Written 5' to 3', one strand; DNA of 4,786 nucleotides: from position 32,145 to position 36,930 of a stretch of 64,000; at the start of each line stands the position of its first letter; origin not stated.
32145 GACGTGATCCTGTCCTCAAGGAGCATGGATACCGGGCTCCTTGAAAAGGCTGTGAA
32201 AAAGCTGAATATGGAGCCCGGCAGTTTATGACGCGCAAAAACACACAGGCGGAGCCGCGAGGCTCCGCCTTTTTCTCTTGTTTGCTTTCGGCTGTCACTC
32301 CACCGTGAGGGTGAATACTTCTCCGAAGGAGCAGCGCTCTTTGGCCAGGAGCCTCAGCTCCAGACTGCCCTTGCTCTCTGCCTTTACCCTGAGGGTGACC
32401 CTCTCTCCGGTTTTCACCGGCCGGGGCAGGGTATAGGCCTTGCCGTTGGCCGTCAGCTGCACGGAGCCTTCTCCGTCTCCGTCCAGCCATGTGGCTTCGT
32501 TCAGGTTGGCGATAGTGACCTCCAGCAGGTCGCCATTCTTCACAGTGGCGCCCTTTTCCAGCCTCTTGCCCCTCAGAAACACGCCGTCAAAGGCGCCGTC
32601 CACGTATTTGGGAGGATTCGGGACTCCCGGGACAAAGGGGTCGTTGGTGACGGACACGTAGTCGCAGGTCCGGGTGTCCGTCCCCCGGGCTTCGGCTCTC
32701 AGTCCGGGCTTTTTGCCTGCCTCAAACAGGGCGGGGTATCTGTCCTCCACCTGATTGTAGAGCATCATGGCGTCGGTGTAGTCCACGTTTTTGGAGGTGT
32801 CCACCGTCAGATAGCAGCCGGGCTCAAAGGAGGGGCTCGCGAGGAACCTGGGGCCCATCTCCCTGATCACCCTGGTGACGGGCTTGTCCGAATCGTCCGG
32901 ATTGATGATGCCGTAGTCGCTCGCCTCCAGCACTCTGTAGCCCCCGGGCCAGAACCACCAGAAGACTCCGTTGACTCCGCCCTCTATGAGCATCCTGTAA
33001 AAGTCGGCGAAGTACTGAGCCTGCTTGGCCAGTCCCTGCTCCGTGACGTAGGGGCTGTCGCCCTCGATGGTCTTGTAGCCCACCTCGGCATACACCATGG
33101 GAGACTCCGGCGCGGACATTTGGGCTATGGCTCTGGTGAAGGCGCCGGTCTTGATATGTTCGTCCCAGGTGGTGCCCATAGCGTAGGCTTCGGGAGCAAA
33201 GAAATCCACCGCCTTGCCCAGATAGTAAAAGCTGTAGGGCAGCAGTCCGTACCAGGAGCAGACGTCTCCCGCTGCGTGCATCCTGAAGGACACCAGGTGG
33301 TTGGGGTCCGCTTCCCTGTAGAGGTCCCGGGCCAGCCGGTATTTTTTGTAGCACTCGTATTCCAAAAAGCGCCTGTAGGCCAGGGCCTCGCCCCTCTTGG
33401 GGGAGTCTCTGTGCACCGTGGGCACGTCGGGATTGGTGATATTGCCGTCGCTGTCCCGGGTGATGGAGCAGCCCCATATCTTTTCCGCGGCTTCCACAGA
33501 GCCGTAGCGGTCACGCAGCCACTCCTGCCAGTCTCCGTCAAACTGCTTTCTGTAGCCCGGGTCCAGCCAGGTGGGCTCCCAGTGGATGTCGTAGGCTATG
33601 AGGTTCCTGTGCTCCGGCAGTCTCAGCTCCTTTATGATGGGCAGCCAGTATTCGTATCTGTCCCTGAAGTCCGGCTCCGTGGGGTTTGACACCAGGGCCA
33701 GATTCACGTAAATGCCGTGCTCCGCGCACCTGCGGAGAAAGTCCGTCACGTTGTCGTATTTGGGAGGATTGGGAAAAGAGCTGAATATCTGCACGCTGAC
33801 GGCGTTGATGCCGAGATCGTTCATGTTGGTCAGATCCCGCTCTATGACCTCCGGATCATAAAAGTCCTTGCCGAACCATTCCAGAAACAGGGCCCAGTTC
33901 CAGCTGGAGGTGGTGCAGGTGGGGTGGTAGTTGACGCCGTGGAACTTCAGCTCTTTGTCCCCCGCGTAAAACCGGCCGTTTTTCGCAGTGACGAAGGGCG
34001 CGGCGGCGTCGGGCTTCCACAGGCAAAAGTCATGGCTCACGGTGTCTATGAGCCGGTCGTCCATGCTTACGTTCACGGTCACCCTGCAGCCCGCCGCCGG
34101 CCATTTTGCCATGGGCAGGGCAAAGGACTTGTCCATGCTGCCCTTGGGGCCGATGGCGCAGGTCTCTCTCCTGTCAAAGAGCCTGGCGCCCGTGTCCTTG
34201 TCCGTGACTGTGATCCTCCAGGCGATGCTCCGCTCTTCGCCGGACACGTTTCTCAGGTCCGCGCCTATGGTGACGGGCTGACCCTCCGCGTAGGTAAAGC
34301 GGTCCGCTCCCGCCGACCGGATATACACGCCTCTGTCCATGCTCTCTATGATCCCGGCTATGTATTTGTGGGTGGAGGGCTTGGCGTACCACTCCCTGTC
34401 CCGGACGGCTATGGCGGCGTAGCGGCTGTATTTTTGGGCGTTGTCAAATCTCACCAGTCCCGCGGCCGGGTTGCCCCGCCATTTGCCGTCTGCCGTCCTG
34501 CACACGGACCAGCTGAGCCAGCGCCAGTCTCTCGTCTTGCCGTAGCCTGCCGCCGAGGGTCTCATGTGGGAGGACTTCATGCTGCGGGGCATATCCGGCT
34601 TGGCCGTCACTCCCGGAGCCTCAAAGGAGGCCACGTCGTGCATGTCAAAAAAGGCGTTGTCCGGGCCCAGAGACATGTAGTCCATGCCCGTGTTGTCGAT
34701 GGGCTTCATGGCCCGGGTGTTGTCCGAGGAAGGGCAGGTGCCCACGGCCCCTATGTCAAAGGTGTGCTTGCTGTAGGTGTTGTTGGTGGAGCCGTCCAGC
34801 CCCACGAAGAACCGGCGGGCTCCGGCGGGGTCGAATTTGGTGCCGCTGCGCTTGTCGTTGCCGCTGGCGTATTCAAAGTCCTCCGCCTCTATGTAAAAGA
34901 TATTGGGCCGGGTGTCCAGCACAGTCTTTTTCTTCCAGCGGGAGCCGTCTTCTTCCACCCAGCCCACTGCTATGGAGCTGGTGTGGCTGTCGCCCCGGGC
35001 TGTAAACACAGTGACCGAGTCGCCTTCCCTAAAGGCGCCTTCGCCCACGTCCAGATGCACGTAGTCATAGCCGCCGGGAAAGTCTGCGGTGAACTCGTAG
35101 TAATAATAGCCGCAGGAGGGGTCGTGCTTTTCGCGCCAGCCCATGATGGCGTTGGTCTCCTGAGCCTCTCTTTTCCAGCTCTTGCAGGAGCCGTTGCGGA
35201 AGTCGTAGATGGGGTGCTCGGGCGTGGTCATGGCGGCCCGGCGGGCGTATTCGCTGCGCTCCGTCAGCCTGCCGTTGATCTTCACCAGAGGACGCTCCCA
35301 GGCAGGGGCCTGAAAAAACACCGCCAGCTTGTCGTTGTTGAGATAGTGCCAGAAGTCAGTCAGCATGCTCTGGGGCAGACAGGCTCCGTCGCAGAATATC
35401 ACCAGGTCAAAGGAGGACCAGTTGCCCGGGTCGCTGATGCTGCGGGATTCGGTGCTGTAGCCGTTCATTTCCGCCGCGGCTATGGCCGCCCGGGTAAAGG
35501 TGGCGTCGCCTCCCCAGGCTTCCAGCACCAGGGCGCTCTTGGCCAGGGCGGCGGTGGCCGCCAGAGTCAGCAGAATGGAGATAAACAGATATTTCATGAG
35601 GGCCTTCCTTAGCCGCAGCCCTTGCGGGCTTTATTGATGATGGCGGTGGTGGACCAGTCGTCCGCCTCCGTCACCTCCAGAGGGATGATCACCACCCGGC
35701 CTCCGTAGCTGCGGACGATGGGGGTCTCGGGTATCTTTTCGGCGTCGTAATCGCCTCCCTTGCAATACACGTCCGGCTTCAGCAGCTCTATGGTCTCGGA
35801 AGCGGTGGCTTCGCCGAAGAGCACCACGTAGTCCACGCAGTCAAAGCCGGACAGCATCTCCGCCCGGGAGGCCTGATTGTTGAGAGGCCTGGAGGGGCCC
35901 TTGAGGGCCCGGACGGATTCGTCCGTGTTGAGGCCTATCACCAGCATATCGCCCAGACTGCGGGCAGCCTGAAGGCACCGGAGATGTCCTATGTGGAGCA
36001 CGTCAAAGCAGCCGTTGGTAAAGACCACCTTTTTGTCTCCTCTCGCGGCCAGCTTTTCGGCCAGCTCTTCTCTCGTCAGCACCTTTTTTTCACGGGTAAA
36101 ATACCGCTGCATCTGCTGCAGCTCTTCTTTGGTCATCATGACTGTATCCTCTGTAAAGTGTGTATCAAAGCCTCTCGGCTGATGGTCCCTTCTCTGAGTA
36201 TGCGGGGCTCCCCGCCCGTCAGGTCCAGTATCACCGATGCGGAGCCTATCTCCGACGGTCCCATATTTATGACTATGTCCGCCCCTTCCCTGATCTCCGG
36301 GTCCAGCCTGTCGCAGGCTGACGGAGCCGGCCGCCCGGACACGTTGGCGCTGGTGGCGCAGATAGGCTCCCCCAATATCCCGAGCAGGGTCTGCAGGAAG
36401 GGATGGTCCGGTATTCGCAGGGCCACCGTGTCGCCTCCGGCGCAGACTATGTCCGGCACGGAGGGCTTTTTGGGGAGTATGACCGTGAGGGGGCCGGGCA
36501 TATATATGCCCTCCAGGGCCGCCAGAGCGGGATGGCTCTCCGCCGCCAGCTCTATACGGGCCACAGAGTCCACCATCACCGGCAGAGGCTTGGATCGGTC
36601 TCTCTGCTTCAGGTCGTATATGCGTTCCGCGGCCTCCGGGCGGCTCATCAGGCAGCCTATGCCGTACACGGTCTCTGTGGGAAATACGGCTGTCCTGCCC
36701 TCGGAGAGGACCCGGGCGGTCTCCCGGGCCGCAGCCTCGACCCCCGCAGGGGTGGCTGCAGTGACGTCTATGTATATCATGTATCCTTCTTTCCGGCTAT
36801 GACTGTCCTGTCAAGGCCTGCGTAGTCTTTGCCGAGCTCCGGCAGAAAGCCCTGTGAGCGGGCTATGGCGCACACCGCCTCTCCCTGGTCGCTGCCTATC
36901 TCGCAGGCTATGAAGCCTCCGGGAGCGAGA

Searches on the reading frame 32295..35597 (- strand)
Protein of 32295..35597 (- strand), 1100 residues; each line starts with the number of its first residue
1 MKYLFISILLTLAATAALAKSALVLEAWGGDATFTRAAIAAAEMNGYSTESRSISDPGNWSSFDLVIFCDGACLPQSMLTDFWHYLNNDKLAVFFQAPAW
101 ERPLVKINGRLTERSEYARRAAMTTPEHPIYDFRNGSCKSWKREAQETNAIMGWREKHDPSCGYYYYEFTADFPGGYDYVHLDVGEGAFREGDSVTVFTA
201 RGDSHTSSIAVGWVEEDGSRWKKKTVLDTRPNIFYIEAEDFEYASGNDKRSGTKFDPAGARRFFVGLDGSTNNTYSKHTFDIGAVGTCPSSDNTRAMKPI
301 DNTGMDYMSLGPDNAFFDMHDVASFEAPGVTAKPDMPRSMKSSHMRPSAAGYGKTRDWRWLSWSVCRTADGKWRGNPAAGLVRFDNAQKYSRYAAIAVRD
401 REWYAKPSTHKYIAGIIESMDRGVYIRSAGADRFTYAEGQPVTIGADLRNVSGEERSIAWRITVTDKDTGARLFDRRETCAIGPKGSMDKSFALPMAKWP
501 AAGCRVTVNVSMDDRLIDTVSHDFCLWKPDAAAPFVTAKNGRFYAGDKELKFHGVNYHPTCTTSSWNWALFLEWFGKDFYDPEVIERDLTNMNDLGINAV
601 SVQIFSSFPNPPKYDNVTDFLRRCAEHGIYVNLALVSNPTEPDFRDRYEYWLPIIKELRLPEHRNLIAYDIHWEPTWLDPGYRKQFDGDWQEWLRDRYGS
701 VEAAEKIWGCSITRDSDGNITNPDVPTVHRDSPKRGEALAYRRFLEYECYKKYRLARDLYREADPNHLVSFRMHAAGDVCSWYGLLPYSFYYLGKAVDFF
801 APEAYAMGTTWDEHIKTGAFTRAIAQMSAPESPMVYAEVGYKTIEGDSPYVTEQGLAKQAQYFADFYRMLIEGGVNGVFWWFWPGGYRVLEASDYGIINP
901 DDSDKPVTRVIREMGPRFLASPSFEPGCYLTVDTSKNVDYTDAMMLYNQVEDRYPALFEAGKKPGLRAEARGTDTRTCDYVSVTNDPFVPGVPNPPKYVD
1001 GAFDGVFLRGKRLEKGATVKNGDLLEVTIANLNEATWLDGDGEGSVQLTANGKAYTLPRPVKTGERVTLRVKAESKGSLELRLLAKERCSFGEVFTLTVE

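Call 42: search_protein_families(library=pfam, proteins=[window:32295-35597:-], max_evalue=0.001)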
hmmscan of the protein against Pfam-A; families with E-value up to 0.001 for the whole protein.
window:32295-35597:- (1100 aa): 1 family
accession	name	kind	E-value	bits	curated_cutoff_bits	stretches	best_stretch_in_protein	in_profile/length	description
PF02449.21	Glyco_hydro_42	-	6.8e-11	42.6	21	1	639-828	103-287/376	Beta-galactosidase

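Call 72: find_homologous_proteins(query=window:32298-35597:-, max_evalue=1e-50)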
Query window:32298-35597:- (1100 aa): 3 proteins with E <= 1e-50 among 8000 candidates.
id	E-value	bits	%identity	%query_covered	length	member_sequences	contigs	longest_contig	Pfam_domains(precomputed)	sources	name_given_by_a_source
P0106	0.0e+0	2626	100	100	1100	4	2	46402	PF02449.22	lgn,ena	-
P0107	0.0e+0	1730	66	100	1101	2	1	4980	PF02449.22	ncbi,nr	ncbi:MAG: beta-galactosidase [Abditibacteriota bacterium]|nr:beta-galactosidase [Abditibacteriota ba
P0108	0.0e+0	1725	67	98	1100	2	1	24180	PF02449.22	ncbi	-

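Call 73: find_encoding_contigs(protein=P0108, flank=10000, max_places=3)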
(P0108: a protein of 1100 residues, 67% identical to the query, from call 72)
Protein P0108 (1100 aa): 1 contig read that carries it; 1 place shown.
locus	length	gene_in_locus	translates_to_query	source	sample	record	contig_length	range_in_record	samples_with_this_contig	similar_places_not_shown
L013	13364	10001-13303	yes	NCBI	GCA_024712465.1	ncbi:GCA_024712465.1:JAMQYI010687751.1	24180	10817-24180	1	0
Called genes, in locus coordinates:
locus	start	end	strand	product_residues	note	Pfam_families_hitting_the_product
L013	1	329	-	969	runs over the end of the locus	PF01074:Glyco_hydro_38N, PF09261:Alpha-mann_mid, PF07748:Glyco_hydro_38C, PF17677:Glyco_hydro38C2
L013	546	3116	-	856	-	PF00521:DNA_topoisoIV, PF03989:DNA_gyraseA_C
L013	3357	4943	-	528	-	PF00389:2-Hacid_dh, PF02826:2-Hacid_dh_C, PF19304:PGDH_inter, PF01842:ACT (weak), PF22629:ACT_AHAS_ss (weak)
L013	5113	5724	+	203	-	PF00702:Hydrolase, PF13419:HAD_2 (weak)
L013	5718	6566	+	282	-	PF17827:PrmC_N, PF05175:MTS, PF06325:PrmA (weak), PF13649:Methyltransf_25, PF13847:Methyltransf_31, PF08241:Methyltransf_11 (weak), PF08242:Methyltransf_12 (weak), PF01170:UPF0020 (weak)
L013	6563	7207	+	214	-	PF01300:Sua5_yciO_yrdC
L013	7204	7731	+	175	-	PF01467:CTP_transf_like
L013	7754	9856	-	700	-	PF00512:HisKA, PF02518:HATPase_c, PF00072:Response_reg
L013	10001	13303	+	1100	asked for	PF02449:Glyco_hydro_42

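Call 74: find_encoding_contigs(protein=P0106, flank=10000, max_places=4)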
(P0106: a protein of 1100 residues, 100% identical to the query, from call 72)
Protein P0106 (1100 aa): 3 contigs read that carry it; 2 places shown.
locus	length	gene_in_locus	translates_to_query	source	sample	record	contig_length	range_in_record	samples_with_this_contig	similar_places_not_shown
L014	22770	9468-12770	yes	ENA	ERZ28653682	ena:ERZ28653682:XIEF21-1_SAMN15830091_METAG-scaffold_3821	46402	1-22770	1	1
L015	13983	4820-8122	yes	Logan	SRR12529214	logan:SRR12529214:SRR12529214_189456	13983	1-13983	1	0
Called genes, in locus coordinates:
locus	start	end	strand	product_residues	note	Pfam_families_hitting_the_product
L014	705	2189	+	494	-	PF04616:Glyco_hydro_43 (faint), PF00251:Glyco_hydro_32N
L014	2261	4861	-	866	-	PF00521:DNA_topoisoIV, PF03989:DNA_gyraseA_C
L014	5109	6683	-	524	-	PF00389:2-Hacid_dh, PF02826:2-Hacid_dh_C, PF19304:PGDH_inter, PF01842:ACT (faint), PF22629:ACT_AHAS_ss (faint)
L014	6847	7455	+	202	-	PF00702:Hydrolase, PF13419:HAD_2 (weak)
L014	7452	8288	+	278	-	PF17827:PrmC_N, PF01135:PCMT (faint), PF05175:MTS, PF06325:PrmA (weak), PF08242:Methyltransf_12 (weak), PF13649:Methyltransf_25, PF13847:Methyltransf_31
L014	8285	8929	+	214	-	PF01300:Sua5_yciO_yrdC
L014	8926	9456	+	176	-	PF01467:CTP_transf_like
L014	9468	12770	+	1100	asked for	PF02449:Glyco_hydro_42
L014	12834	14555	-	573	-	PF08378:NERD, PF09848:SLFN-g3_helicase (weak), PF13538:UvrD_C_2 (weak)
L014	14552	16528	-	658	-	-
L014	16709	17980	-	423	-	PF00990:GGDEF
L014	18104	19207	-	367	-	PF14607:GxDLY, PF14606:Lipase_GDSL_3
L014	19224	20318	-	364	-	PF14607:GxDLY, PF00657:Lipase_GDSL (faint), PF13472:Lipase_GDSL_2, PF14606:Lipase_GDSL_3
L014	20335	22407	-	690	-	PF00176:SNF2-rel_dom, PF00270:DEAD, PF04851:ResIII, PF00271:Helicase_C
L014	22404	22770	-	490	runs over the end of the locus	PF01943:Polysacc_synt, PF13440:Polysacc_synt_3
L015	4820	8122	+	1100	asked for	PF02449:Glyco_hydro_42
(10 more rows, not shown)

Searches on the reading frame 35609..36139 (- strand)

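Call 42: search_protein_families(library=pfam, proteins=[window:35609-36139:-], max_evalue=0.001)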
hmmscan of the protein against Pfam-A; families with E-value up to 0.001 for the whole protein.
window:35609-36139:- (176 aa): 1 family
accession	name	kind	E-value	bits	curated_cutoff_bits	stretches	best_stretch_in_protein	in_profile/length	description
PF01467.32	CTP_transf_like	-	4.1e-17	63.1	21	1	40-169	1-132/133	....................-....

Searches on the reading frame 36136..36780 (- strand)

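Call 42: search_protein_families(library=pfam, proteins=[window:36136-36780:-], max_evalue=0.001)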
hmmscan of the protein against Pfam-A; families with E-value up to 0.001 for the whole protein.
window:36136-36780:- (214 aa): 1 family
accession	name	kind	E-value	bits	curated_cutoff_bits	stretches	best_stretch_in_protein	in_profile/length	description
PF01300.24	Sua5_yciO_yrdC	-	4.1e-51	173.4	25.1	1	24-198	2-178/178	Telomere recombination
